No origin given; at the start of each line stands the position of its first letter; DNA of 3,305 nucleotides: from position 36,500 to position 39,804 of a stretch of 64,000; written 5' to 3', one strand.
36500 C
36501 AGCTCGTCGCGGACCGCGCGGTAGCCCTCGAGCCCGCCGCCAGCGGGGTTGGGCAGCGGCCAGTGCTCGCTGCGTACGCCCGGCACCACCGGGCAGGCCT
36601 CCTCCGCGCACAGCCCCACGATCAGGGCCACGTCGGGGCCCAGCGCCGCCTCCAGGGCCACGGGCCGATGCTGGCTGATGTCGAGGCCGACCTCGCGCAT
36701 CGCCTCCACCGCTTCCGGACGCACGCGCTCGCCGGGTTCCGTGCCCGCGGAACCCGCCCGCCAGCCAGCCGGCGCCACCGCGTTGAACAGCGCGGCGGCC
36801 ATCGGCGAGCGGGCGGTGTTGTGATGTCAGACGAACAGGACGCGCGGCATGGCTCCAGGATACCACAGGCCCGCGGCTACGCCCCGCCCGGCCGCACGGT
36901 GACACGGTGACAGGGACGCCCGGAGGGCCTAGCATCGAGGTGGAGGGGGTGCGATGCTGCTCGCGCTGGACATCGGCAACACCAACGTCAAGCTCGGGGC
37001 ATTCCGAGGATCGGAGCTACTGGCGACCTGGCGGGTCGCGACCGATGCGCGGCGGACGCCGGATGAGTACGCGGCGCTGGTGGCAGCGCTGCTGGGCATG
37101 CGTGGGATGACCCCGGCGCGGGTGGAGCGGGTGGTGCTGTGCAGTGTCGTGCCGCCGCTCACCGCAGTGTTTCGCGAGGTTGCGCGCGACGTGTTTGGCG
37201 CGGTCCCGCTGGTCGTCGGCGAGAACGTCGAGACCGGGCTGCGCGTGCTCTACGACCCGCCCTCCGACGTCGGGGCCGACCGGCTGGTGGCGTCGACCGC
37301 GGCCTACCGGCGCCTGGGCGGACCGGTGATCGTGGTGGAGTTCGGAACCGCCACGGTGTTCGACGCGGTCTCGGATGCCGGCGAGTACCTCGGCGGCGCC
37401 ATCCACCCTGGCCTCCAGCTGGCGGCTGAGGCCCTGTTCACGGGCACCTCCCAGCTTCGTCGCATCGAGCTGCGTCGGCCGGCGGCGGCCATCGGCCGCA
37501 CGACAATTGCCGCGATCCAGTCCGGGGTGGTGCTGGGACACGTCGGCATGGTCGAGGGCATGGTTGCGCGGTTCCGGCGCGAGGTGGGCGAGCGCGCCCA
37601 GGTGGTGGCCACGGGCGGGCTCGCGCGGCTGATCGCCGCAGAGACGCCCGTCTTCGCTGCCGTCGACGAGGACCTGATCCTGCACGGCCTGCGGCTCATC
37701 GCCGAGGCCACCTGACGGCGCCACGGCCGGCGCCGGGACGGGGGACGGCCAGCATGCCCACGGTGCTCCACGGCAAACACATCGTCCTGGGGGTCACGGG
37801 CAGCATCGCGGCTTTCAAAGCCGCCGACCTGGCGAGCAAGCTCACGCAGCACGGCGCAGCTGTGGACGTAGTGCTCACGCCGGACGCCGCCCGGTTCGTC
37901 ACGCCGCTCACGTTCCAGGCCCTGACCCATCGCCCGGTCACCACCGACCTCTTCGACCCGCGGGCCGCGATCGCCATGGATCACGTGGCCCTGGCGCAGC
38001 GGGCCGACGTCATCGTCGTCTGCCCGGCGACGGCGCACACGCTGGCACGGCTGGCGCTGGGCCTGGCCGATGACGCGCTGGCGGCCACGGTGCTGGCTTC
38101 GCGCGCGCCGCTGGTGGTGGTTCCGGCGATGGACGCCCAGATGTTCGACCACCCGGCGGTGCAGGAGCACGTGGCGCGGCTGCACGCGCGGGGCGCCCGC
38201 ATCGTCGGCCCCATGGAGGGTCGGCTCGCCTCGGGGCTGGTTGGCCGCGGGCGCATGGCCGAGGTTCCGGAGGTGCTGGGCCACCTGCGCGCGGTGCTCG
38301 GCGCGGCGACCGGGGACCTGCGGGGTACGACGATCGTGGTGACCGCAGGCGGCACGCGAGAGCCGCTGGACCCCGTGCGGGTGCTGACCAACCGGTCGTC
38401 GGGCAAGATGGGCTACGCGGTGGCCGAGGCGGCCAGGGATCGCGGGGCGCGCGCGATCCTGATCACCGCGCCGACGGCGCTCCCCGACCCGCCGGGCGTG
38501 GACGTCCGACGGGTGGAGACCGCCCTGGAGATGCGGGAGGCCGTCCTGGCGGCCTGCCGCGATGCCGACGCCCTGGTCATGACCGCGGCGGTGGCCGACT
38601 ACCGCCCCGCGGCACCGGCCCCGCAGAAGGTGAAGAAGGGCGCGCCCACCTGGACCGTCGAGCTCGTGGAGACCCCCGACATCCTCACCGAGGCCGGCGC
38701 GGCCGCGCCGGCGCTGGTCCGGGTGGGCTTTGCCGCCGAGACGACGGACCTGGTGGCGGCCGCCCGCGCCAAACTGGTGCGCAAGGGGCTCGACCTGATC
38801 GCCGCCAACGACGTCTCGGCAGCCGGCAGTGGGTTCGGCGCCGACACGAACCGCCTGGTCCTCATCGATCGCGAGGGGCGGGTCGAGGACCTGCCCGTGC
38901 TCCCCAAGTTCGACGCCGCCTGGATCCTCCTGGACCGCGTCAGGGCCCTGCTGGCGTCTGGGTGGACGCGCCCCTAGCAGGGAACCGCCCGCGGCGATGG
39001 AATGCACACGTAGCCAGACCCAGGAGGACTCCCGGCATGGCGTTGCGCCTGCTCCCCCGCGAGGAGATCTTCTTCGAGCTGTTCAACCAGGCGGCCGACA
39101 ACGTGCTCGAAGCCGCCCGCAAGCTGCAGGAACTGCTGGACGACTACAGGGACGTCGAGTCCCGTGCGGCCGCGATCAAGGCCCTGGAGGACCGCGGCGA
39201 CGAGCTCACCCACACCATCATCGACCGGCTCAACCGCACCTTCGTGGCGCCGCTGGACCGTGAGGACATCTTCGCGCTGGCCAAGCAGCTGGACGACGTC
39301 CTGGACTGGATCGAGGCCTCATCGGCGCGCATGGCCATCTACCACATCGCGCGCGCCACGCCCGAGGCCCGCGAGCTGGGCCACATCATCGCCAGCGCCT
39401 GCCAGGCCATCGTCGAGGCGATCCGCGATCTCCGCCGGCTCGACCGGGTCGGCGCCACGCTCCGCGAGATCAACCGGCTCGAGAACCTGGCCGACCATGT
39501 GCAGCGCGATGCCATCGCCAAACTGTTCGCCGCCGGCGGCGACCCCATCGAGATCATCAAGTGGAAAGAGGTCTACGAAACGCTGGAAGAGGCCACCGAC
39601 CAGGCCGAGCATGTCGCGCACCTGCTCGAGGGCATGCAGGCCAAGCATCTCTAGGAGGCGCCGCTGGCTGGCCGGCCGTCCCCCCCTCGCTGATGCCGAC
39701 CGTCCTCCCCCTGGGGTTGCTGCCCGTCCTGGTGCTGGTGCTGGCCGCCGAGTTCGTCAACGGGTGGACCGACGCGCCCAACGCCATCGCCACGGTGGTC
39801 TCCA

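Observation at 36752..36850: In-frame TGA at the catalytic cysteine codon of ArsC, with a downstream hairpin: selenocysteine candidate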

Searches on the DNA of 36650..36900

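Call 62: search_rna_families(source=window, start=36650, end=36900, threshold=evalue, max_evalue=10)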
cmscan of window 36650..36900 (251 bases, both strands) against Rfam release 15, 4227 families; matches with E-value up to 10: 1.
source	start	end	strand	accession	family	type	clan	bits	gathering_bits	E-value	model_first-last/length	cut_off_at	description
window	36750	36840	-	RF02242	Xoo5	Gene; sRNA;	-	12.7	50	3.5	1-124/124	no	Xanthomonadaceae sRNA Xoo5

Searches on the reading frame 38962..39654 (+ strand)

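Call 43: search_protein_families(library=pfam, proteins=[window:38962-39654:+], max_evalue=0.0001)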
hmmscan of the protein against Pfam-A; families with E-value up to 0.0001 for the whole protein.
window:38962-39654:+ (230 aa): 1 family
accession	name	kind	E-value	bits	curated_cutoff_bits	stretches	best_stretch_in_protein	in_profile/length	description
PF01865.21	PhoU_div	-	4.8e-27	95.1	24.4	1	28-226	4-212/214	Protein of unknown function DUF47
